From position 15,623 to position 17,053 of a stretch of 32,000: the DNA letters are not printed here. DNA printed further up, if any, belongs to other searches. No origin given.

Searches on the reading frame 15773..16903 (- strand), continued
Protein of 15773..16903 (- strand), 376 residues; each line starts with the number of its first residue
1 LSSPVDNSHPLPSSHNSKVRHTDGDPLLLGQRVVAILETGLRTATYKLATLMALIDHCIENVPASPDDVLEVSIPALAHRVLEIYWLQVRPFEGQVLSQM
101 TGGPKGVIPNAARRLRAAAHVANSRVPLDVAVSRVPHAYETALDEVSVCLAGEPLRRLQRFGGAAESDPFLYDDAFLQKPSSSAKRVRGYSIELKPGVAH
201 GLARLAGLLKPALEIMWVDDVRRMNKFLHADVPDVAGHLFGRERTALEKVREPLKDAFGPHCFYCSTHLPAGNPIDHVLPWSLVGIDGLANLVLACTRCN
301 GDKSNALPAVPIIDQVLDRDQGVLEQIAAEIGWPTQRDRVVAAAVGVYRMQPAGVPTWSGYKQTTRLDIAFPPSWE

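Call 35: fold_search(model_id=the predicted structure, library=pdb)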
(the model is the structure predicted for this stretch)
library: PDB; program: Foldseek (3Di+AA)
matches with E <= 10: 207; with E <= 0.001: 0
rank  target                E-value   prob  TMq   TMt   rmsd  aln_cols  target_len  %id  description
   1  4un3_B                1.3e-02  0.41  0.18  0.06  21.7       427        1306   11  Crystal structure of Cas9 bound to PAM-containing DNA target (released 2014-07-23)
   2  5fw2_B                1.9e-02  0.35  0.18  0.06  21.6       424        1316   10  Crystal structure of SpCas9 variant EQR bound to sgRNA and TGAG PAM target DNA (released 2016-06-15)
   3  4oo8_A                3.3e-02  0.30  0.18  0.06  21.1       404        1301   12  Crystal structure of Streptococcus pyogenes Cas9 in complex with guide RNA and target DNA (released 2014-02-26)
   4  8f43                  3.5e-02  0.99  0.15  0.45   7.3        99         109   23  HNH Nuclease Domain from G. stearothermophilus Cas9, K597A mutant (released 2022-12-21)
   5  9j1y_A                4.9e-02  0.96  0.18  0.40  11.2       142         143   18  Crystal structure of Nme1Cas9 HNH domain bound to anti-CRISPR AcrIIC1Boe. (released 2026-03-04)
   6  8zcz_A                4.9e-02  0.38  0.17  0.08  26.1       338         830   12  Cryo-EM structure of eSaCas9_NNG-guide RNA-target DNA complex in an interrogation state (released 2025-11-05)
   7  5fq5_B                5.6e-02  0.25  0.19  0.06  21.7       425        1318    9  Crystal structure of Cas9-sgRNA-DNA complex solved by native SAD phasing (released 2016-03-23)
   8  8umf_A                5.6e-02  0.25  0.19  0.06  22.2       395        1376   14  Structure of PsCas9 in complex with gRNA and DNA in product state (released 2024-10-02)
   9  9j1z_A                6.9e-02  0.91  0.18  0.41  10.9       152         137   19  Crystal structure of Nme1Cas9 HNH domain bound to anti-CRISPR AcrIIC1Nme1ST (released 2026-03-04)
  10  7z4l_B                7.6e-02  0.38  0.17  0.06  16.2       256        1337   14  SpCas9 bound to 18-nucleotide complementary DNA substrate in the checkpoint state (released 2022-08-31)
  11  7qqs_B                7.6e-02  0.20  0.17  0.06  20.8       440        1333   10  SpCas9 bound to FANCF on-target DNA substrate (released 2022-10-26)
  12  5vgb_A                7.9e-02  0.94  0.18  0.40  10.4       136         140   20  Crystal structure of NmeCas9 HNH domain bound to anti-CRISPR AcrIIC1 (released 2017-08-30)
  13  7qqu_B                7.9e-02  0.21  0.18  0.06  21.3       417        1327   10  SpCas9 bound to FANCF off-target2 DNA substrate (released 2022-10-26)
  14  9wa9_A                9.2e-02  0.18  0.17  0.07  23.3       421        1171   12  SuperFi Cas9 - 22nt sgRNA - DNA ternary complex Class B (released 2025-12-31)
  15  9ko9_A                9.6e-02  0.21  0.20  0.08  17.6       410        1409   13  Cryo-EM structure of PsCas9-sgRNA binary complex (released 2025-07-30)
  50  6ghc_B                8.2e-01  0.60  0.13  0.16   7.2        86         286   21  Modification dependent EcoKMcrA restriction endonuclease (released 2018-08-08)
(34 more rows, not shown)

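Call 54: find_encoding_contigs(protein=P0299, flank=8000, max_places=4)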
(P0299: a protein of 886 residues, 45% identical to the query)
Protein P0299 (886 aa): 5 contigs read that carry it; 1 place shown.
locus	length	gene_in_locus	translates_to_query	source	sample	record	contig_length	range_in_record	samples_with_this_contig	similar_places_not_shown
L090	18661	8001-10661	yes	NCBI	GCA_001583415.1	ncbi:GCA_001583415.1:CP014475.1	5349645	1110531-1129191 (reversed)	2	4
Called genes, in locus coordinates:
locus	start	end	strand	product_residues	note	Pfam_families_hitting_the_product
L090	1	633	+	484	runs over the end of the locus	PF00120:Gln-synt_C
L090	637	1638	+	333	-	PF00561:Abhydrolase_1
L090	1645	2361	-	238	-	-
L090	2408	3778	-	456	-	PF06013:WXG100 (weak)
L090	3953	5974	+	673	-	-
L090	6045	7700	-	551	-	PF08378:NERD, PF13191:AAA_16 (faint), PF01443:Viral_helicase1 (faint), PF13245:AAA_19 (faint), PF13538:UvrD_C_2 (weak)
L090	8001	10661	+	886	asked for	-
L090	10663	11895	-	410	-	PF10923:BrxC_BrxD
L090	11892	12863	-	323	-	-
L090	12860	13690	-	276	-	-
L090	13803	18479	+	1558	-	PF00270:DEAD, PF04851:ResIII, PF00271:Helicase_C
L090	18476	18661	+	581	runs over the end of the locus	PF00580:UvrD-helicase, PF13086:AAA_11 (weak), PF13245:AAA_19, PF00580:UvrD-helicase (weak), PF13361:UvrD_C, PF13538:UvrD_C_2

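Call 55: find_encoding_contigs(protein=P0334, flank=8000, max_places=3)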
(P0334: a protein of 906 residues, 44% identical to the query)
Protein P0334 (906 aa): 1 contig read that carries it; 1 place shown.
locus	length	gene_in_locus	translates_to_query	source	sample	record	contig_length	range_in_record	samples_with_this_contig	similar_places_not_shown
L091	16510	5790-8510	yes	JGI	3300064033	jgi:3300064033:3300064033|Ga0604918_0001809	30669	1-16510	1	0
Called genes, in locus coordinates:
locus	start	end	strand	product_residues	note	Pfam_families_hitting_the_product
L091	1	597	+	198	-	?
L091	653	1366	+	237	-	PF00392:GntR, PF07729:FCD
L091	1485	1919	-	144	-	PF04075:F420H2_quin_red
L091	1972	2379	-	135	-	-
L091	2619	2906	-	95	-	-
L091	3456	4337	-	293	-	-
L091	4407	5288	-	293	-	PF13538:UvrD_C_2 (weak)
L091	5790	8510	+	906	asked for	-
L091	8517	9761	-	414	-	PF10923:BrxC_BrxD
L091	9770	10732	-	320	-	-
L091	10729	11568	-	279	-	-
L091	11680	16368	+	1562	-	PF00270:DEAD, PF04851:ResIII, PF00271:Helicase_C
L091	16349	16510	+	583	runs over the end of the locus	PF00580:UvrD-helicase, PF13245:AAA_19, PF13604:AAA_30 (weak), PF01443:Viral_helicase1 (faint), PF00580:UvrD-helicase (weak), PF13361:UvrD_C, PF13538:UvrD_C_2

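Call 56: find_encoding_contigs(protein=P0320, flank=8000, max_places=3)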
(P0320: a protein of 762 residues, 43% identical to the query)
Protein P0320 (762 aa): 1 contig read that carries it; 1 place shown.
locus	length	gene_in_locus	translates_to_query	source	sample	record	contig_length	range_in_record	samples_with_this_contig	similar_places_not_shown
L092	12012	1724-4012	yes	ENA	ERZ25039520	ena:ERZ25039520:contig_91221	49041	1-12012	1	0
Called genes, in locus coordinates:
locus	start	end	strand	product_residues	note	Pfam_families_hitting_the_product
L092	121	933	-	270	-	-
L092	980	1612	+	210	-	PF01609:DDE_Tnp_1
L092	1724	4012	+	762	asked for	-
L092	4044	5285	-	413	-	PF10923:BrxC_BrxD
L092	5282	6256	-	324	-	-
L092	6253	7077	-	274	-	-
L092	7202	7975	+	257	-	PF25794:SACS (faint)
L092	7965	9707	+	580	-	-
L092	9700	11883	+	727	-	PF04851:ResIII, PF00270:DEAD, PF18766:SWI2_SNF2 (weak), PF00271:Helicase_C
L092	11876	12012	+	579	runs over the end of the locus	PF00580:UvrD-helicase, PF13245:AAA_19, PF01443:Viral_helicase1 (faint), PF00580:UvrD-helicase (weak), PF13361:UvrD_C, PF13538:UvrD_C_2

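Call 57: find_encoding_contigs(protein=P0338, flank=8000, max_places=3)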
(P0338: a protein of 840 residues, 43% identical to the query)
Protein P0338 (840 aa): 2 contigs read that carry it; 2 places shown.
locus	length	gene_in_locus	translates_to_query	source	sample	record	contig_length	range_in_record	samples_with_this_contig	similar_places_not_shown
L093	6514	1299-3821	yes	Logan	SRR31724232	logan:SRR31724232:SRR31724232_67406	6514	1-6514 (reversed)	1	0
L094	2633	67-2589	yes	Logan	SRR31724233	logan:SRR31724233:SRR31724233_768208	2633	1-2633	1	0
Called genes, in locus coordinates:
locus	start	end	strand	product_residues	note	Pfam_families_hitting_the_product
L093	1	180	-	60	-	?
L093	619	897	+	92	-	-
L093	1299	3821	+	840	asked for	PF13392:HNH_3 (faint)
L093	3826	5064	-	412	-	PF10923:BrxC_BrxD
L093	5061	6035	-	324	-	-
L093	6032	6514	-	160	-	?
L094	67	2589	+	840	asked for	PF13392:HNH_3 (faint)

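Call 58: search_dna_similar(query=window:15773-16846:-, collection=plasmids, mode=protein, max_rows=15)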
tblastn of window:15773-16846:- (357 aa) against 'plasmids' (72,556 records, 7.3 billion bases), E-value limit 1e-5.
Records with a match: 21; places in all: 21; records where one place covers at least 80% of the query: 10.
Best place of each record, by identity: <60% 21.
By first word of the organism name: Pseudoalteromonas 6; Acinetobacter 5; Paenibacillus 2; Polaromonas 1; Aromatoleum 1; Marinomonas 1; Treponema 1; Allochromatium 1; Methylobacter 1; Ammonifex 1; and 1 more.
By predicted mobility (MOB-suite, as given by PLSDB): non-mobilizable 16; mobilizable 4; conjugative 1.
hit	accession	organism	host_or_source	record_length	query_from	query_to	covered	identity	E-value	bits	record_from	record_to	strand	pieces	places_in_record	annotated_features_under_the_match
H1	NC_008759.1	Polaromonas naphthalenivorans CJ2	-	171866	24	300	78%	31.5%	1e-21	103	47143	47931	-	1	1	HNH endonuclease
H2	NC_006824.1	Aromatoleum aromaticum EbN1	-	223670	12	300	81%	29.8%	5e-18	93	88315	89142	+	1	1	HNH endonuclease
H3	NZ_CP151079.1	Acinetobacter baumannii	-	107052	3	329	92%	26.0%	1e-20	100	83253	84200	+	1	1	HNH endonuclease signature motif containing protein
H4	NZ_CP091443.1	Pseudoalteromonas sp. CF6-2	sediment,South Sea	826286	17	350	94%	25.3%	7e-16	86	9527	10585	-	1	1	HNH endonuclease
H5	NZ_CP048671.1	Acinetobacter sp. YH12138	Pig,feces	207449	6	345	95%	24.6%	9e-20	98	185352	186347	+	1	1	HNH endonuclease domain-containing protein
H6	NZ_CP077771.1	Pseudoalteromonas shioyasakiensis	Haliotis discus hannai,plate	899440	17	305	81%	28.8%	2e-17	91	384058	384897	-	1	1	HNH endonuclease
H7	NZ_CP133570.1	Pseudoalteromonas sp. HL-AS1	sediment core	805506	17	335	89%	26.0%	3e-16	87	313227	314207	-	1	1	HNH endonuclease domain-containing protein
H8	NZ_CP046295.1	Acinetobacter lwoffii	Homo sapiens,clinical isolate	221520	3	330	92%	24.9%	7e-19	96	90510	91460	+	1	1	HNH endonuclease signature motif containing protein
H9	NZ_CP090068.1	Acinetobacter sp. SH20PTE14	pig manure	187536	6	329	91%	24.8%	7e-21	101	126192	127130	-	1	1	HNH endonuclease domain-containing protein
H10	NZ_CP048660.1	Acinetobacter piscicola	Pig,feces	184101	6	329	91%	24.5%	4e-20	99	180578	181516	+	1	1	HNH endonuclease domain-containing protein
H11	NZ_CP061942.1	Marinomonas algicola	Ulva pertusa (algae),microorganism ...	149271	17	290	77%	27.9%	3e-19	97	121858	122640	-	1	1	HNH endonuclease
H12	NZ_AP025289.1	Treponema saccharophilum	-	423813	16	304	81%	26.4%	6e-13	77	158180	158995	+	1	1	HNH endonuclease domain-containing protein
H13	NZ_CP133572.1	Pseudoalteromonas sp. HL-AS2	sediment core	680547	17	290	77%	26.6%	7e-16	86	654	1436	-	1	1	HNH endonuclease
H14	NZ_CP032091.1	Pseudoalteromonas donghaensis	cell culture,seawater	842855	17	290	77%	26.2%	2e-16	88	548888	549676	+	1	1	HNH endonuclease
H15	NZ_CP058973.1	Pseudoalteromonas sp. JSTW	cell culture,marine sediment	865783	17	290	77%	26.2%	4e-16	87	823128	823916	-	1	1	HNH endonuclease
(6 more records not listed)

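Call 60: get_annotated_region(hit=H1, flank=7000)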
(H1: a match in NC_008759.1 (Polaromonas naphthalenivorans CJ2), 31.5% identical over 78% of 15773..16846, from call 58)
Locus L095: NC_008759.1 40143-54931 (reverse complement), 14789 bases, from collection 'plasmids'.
description: Polaromonas naphthalenivorans CJ2 plasmid pPNAP03, complete sequence
organism: Polaromonas naphthalenivorans CJ2 (NCBI taxid 365044)
taxonomy: Bacteria; Pseudomonadota; Betaproteobacteria; Burkholderiales; Comamonadaceae; Polaromonas; Polaromonas naphthalenivorans; Polaromonas naphthalenivorans CJ2
host: -; source: -; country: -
typing (MOB-suite, as given by PLSDB): non-mobilizable; replicon rep_cluster_29
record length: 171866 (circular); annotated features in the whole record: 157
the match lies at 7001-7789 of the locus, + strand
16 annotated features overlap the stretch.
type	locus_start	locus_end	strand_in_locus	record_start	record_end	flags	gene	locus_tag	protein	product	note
CDS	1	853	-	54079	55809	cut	xseA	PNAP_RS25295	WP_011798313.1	exodeoxyribonuclease VII large subunit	GO:0006308 - DNA catabolic process [Evidence IEA]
CDS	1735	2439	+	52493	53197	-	-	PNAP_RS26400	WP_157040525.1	hypothetical protein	-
CDS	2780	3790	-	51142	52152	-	-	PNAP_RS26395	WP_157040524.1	hypothetical protein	-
CDS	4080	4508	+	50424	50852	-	-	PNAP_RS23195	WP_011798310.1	DUF2784 domain-containing protein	-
CDS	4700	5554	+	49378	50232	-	-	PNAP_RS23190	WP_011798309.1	hypothetical protein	-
CDS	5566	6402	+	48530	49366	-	-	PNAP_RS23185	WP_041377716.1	hypothetical protein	-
CDS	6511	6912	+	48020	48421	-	-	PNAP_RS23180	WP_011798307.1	HIT family protein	-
CDS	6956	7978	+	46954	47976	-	-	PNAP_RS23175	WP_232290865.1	HNH endonuclease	-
CDS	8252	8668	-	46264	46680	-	-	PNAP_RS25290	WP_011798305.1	hypothetical protein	-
CDS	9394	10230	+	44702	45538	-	-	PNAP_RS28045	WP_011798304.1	DUF3703 domain-containing protein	-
CDS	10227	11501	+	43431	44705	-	-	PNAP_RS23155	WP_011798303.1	cytochrome c peroxidase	-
CDS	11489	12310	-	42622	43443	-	-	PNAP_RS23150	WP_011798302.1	AraC family transcriptional regulator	-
CDS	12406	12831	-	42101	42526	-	-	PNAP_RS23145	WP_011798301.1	hypothetical protein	-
CDS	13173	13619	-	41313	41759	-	-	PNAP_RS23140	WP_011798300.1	DUF1810 domain-containing protein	-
CDS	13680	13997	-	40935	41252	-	-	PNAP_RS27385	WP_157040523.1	hypothetical protein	-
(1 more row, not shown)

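Call 61: get_annotated_region(hit=H3, flank=7000)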
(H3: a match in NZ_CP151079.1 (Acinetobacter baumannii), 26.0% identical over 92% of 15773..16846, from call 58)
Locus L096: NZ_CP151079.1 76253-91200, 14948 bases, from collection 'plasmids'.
description: Acinetobacter baumannii strain PUMA0052 plasmid pPUMA0052_1, complete sequence
organism: Acinetobacter baumannii (NCBI taxid 470)
taxonomy: Bacteria; Pseudomonadota; Gammaproteobacteria; Moraxellales; Moraxellaceae; Acinetobacter; Acinetobacter baumannii
host: -; source: -; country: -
typing (MOB-suite, as given by PLSDB): mobilizable; replicon rep_cluster_639; relaxase MOBP
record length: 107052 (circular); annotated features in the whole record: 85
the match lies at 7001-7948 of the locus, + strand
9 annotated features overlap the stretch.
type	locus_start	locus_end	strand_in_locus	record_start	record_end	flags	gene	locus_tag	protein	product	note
CDS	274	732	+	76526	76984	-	-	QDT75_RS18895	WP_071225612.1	hypothetical protein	-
CDS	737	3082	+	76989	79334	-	-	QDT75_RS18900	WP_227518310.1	hypothetical protein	-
CDS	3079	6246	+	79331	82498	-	-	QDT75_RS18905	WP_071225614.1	site-specific integrase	-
CDS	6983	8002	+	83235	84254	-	-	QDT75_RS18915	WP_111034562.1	HNH endonuclease signature motif containing protein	-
CDS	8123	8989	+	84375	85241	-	-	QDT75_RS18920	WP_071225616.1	WYL domain-containing protein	-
CDS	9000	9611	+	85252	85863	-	-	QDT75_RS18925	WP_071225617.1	DUF1819 family protein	-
CDS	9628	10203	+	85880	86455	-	-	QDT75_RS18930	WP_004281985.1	DUF1788 domain-containing protein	-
CDS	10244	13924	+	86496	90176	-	brxC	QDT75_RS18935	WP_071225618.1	BREX system P-loop protein BrxC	-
CDS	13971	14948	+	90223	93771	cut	pglX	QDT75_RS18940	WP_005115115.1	BREX-1 system adenine-specific DNA-methyltransferase PglX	-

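Call 62: get_annotated_region(hit=H4, flank=7000)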
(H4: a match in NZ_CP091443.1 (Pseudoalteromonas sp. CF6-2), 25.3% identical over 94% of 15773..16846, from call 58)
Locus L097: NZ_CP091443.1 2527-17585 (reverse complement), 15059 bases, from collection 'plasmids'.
description: Pseudoalteromonas sp. CF6-2 plasmid unnamed, complete sequence
organism: Pseudoalteromonas sp. CF6-2 (NCBI taxid 562716)
taxonomy: Bacteria; Pseudomonadota; Gammaproteobacteria; Alteromonadales; Pseudoalteromonadaceae; Pseudoalteromonas; Pseudoalteromonas sp. CF6-2
host: -; source: sediment,South Sea; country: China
typing (MOB-suite, as given by PLSDB): non-mobilizable
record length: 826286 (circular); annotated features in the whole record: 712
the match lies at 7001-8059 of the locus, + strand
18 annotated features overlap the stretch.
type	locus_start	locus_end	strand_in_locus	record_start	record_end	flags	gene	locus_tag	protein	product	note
CDS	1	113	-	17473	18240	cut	-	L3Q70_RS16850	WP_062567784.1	EAL domain-containing protein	-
CDS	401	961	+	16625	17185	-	-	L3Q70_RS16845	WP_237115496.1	TetR/AcrR family transcriptional regulator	GO:0006355 - regulation of DNA-templated transcription [Evidence IEA]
CDS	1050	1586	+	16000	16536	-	-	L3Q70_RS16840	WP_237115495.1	peroxidase-related enzyme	-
CDS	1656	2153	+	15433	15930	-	-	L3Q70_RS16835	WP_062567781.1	DUF417 family protein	-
CDS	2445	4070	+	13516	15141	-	-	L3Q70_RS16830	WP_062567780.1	methyl-accepting chemotaxis protein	GO:0006935 - chemotaxis [Evidence IEA]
CDS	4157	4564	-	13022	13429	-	-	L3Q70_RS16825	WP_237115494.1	phosphate ABC transporter substrate-binding protein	-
CDS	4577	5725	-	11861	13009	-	-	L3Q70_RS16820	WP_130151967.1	porin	-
CDS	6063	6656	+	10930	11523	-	-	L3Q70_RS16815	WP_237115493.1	class I SAM-dependent methyltransferase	-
CDS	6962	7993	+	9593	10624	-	-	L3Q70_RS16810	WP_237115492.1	HNH endonuclease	-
CDS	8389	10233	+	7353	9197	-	-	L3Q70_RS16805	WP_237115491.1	hypothetical protein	-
CDS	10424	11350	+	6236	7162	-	-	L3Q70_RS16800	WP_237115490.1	histone deacetylase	-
CDS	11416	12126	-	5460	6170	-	-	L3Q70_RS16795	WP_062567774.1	hypothetical protein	-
CDS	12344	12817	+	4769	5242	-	-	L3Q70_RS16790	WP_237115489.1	hypothetical protein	-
CDS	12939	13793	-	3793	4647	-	-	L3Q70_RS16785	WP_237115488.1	LysR family transcriptional regulator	GO:0006355 - regulation of DNA-templated transcription [Evidence IEA]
CDS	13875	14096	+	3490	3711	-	-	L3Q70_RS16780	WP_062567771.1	DUF2798 domain-containing protein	-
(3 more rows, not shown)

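Call 68: search_protein_families(library=padloc, proteins=[P0299, L090:10663-11895:-, L090:13803-18479:+], max_evalue=0.00001)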
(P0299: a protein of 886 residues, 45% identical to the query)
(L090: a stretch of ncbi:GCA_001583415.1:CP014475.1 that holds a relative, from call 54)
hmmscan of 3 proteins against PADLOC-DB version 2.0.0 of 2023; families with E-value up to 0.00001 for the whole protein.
P0299 (886 aa): 0 families

L090:10663-11895:- (410 aa): 2 families
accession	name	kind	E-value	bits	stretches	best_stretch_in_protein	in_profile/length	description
PDLC02494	BrxD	-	2e-12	45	1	7-124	8-123/440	BrxD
PDLC03959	SngB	-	1e-09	36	0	12-126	15-130/439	-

L090:13803-18479:+ (1558 aa): 16 families
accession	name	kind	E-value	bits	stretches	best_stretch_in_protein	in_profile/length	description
PDLC03964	TmtA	-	2.1e-46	156.6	1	10-418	6-418/1538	-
PDLC03971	TmtA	-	5.9e-40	134.8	1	14-535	25-578/1782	-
PDLC03968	TmtA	-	7.3e-31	104.8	1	54-408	78-423/1486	-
PDLC03965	TmtA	-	2.1e-26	90.3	1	53-546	32-529/1370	-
PDLC03966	TmtA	-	8.8e-23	78.1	1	29-359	22-379/1655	-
PDLC03972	TmtA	-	2.2e-18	63.8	1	53-363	43-350/1302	-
PDLC02707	PbeA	-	1.4e-15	54.9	1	1417-1524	510-618/672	PbeA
PDLC03969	TmtA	-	1.5e-14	50.6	1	102-358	94-344/1563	-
PDLC03970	TmtA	-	8.2e-12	41.9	1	45-123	59-131/1552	-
PDLC03658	mREase_IV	-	1.1e-10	37.9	1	1431-1527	453-549/953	Type IV methyl-directed restriction enzyme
PDLC02704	PbeA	-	1.7e-10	38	0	1418-1536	518-642/682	PbeA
PDLC03659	mREase_IV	-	1.5e-09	34.3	1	1427-1523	457-553/945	Type IV methyl-directed restriction enzyme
PDLC03928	PsyrT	-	2.3e-07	27.5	1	1432-1523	244-335/689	-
PDLC02864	DpdF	-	6.3e-06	23.2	0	1415-1522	220-327/610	DpdF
PDLC03042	REase_I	-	7.7e-06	21.5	0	1173-1297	459-580/1170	Type I restriction enzyme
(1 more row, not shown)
